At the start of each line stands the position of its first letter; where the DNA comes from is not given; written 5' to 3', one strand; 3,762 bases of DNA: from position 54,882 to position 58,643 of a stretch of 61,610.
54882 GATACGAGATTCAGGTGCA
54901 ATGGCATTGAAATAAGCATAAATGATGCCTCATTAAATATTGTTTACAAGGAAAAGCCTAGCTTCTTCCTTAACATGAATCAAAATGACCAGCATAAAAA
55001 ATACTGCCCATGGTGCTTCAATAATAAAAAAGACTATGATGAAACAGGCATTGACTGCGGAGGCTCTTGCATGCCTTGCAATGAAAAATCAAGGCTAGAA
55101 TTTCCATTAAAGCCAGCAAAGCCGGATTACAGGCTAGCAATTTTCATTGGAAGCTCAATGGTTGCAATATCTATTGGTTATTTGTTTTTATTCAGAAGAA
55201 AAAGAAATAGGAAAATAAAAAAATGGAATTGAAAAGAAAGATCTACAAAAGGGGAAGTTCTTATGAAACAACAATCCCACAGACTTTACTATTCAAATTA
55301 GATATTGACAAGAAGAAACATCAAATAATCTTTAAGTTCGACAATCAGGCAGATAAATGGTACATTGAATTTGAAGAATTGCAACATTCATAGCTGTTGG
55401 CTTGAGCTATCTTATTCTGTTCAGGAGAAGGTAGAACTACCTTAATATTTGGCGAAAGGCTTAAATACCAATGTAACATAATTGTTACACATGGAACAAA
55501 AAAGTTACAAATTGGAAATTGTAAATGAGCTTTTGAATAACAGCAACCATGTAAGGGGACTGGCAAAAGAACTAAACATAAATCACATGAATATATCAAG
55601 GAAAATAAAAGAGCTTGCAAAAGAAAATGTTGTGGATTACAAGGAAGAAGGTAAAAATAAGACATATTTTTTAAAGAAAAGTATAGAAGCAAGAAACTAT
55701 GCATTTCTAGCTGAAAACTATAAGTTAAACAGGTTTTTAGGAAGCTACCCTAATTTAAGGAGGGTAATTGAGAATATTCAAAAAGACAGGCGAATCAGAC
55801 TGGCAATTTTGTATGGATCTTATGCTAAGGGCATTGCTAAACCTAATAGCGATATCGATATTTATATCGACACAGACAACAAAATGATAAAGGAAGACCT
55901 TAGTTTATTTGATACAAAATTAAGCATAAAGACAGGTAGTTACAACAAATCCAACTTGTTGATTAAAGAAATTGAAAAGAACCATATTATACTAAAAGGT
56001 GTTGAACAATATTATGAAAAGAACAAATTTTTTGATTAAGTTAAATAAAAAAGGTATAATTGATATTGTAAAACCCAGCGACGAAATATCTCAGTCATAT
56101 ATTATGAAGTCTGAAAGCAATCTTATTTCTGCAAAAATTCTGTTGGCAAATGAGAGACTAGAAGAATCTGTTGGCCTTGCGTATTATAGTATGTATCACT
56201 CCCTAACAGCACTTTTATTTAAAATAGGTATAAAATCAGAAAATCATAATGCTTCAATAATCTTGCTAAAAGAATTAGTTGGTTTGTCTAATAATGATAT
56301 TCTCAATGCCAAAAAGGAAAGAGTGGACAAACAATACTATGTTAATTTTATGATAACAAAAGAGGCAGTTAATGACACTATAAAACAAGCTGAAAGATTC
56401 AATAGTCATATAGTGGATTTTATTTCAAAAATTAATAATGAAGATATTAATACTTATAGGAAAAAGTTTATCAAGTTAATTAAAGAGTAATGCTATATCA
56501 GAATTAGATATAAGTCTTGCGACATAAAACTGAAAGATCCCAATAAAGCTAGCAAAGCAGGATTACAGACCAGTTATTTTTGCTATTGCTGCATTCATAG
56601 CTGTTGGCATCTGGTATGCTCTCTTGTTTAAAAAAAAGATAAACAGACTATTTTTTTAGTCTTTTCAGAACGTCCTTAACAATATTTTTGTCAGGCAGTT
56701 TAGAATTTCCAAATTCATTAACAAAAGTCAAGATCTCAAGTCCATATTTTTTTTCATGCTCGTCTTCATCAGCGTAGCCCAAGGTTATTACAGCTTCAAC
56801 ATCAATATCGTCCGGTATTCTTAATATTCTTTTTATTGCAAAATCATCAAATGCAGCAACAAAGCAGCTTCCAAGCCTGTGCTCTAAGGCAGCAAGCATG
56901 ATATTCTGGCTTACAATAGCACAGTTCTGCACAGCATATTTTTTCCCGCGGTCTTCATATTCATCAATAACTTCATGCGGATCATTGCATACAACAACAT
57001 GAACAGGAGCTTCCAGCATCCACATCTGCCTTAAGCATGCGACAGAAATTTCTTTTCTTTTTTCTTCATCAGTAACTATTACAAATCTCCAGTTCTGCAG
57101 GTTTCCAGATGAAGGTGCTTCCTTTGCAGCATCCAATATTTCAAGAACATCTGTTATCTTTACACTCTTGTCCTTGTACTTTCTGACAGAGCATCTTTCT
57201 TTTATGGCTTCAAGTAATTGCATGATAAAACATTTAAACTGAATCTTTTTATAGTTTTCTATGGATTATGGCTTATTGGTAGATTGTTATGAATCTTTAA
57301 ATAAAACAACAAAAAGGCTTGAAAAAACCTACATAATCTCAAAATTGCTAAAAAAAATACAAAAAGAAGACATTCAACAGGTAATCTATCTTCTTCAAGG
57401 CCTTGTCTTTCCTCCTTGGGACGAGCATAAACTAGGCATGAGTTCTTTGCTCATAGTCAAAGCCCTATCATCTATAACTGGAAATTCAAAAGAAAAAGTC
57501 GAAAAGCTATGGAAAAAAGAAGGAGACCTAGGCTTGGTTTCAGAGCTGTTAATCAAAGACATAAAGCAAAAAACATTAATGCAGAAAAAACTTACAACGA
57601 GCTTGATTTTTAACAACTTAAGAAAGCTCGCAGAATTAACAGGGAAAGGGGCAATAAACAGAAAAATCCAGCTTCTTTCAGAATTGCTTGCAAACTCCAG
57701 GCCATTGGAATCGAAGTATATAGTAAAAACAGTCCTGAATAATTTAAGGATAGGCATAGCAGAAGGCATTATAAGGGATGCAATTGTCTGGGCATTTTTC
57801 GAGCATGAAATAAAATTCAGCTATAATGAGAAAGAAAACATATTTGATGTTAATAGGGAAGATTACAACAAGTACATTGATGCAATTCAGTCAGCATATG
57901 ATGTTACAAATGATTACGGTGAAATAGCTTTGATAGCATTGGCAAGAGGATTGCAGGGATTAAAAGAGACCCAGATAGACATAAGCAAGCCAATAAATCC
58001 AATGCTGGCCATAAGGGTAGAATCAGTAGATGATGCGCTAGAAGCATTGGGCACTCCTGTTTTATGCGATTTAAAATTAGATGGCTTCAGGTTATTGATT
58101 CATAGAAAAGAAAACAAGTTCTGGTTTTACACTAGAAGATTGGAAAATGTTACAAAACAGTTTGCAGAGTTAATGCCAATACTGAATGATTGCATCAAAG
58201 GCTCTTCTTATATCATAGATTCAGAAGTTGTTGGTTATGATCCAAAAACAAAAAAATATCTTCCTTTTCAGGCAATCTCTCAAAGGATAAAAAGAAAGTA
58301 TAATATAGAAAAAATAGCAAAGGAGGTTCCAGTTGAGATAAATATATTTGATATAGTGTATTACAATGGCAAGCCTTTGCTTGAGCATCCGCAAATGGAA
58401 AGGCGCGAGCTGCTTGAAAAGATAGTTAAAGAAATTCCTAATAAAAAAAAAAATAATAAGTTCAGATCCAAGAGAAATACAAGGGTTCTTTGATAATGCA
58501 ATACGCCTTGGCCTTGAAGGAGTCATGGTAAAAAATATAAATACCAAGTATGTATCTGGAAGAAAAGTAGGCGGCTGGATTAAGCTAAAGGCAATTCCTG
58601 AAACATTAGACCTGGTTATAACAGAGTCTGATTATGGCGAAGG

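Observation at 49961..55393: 5.1-kb giant surface-protein gene is bracketed by ~153-nt direct repeats that are two copies of an AbrB-like gene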

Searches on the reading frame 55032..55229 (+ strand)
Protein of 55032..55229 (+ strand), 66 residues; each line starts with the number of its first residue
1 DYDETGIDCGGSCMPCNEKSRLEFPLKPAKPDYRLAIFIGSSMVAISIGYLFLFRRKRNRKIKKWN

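Call 76: find_homologous_proteins(query=A4, max_evalue=0.001)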
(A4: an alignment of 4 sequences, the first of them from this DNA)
Query A4 (4 sequences): 41 candidates shared short words with the query, none scored E <= 0.001.

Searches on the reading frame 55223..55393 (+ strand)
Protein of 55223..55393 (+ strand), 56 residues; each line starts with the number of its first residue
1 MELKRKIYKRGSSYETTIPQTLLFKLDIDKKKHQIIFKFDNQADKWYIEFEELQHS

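Call 6: search_protein_families(library=pfam, proteins=[window:55223-55393:+], max_evalue=0.1)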
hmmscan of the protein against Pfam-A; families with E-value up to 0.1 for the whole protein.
window:55223-55393:+ (56 aa): 1 family
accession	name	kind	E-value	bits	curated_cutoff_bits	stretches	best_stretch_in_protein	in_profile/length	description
PF07576.18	BRAP2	-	0.086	13.5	22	1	13-54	30-72/99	BRCA1-associated protein 2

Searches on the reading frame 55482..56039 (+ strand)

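Call 6: search_protein_families(library=pfam, proteins=[window:55482-56039:+], max_evalue=0.1)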
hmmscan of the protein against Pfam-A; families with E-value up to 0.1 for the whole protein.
window:55482-56039:+ (185 aa): 10 families
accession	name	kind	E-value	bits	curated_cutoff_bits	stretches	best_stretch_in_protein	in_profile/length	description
PF18765.7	Polbeta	-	2.6e-10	40.8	26.9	1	95-165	3-81/93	Polymerase beta, Nucleotidyltransferase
PF01909.29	NTP_transf_2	-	6.6e-08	33.3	21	1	93-141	2-55/93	Nucleotidyltransferase domain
PF22600.2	MTPAP-like_central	-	0.00023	21.7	27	1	91-138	28-72/139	Poly(A) RNA polymerase, mitochondrial-like, central palm domain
PF25212.1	HVO_A0114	-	0.00053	20.2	27.6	1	12-63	26-78/84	HVO_A0114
PF01022.26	HTH_5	-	0.00092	19.5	22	1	10-53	4-47/47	Bacterial regulatory protein, arsR family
PF05043.19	Mga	-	0.031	15.3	21.1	1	5-47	13-56/87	Mga helix-turn-helix domain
PF24270.1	HTH_Cmi2_C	-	0.044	14.5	27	0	10-56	77-123/125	Cmi2, C-terminal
PF01047.28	MarR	-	0.046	14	24.6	1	24-51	20-47/59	MarR family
PF08814.16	XisH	-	0.05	14.2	25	0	67-117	56-106/134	XisH protein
PF12802.13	MarR_2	-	0.085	13.5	27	0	15-57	12-56/61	MarR family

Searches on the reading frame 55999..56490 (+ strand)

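Call 6: search_protein_families(library=pfam, proteins=[window:55999-56490:+], max_evalue=0.1)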
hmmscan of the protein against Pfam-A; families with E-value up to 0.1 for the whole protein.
window:55999-56490:+ (163 aa): 2 families
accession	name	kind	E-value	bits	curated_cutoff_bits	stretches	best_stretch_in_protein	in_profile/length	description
PF05168.19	HEPN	-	2.3e-09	37.9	22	1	33-134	3-110/117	HEPN domain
PF14225.11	MOR2-PAG1_C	-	0.02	15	25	1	53-157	43-149/252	Cell morphogenesis C-terminal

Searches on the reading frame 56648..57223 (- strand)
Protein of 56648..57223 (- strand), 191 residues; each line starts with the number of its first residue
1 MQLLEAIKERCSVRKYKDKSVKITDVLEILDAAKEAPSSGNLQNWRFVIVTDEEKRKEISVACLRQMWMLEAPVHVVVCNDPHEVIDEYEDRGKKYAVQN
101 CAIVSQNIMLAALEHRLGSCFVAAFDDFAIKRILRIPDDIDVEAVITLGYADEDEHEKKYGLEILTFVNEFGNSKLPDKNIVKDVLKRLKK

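Call 6: search_protein_families(library=pfam, proteins=[window:56648-57223:-], max_evalue=0.1)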
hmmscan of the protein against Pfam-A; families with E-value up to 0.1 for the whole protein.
window:56648-57223:- (191 aa): 2 families
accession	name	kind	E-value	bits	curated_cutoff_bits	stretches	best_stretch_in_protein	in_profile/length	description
PF00881.29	Nitroreductase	-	1.3e-32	113.7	23.5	2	7-67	1-61/167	Nitroreductase family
PF14512.11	TM1586_NiRdase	-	9.9e-14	51.9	27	3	100-159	83-141/215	Putative TM nitroreductase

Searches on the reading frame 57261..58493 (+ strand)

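Call 6: search_protein_families(library=pfam, proteins=[window:57261-58493:+], max_evalue=0.1)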
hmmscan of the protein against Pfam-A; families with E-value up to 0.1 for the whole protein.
window:57261-58493:+ (410 aa): 3 families
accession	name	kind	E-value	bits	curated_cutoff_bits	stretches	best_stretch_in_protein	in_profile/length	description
PF01068.26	DNA_ligase_A_M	-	2.6e-40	138.7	26.2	1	247-397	1-154/204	ATP dependent DNA ligase domain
PF04675.19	DNA_ligase_A_N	-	1.2e-38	133.5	24.6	1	3-175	2-173/174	DNA ligase N terminus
PF01331.24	mRNA_cap_enzyme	-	6.1e-05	23.4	29.6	0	360-405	92-137/194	mRNA capping enzyme, catalytic domain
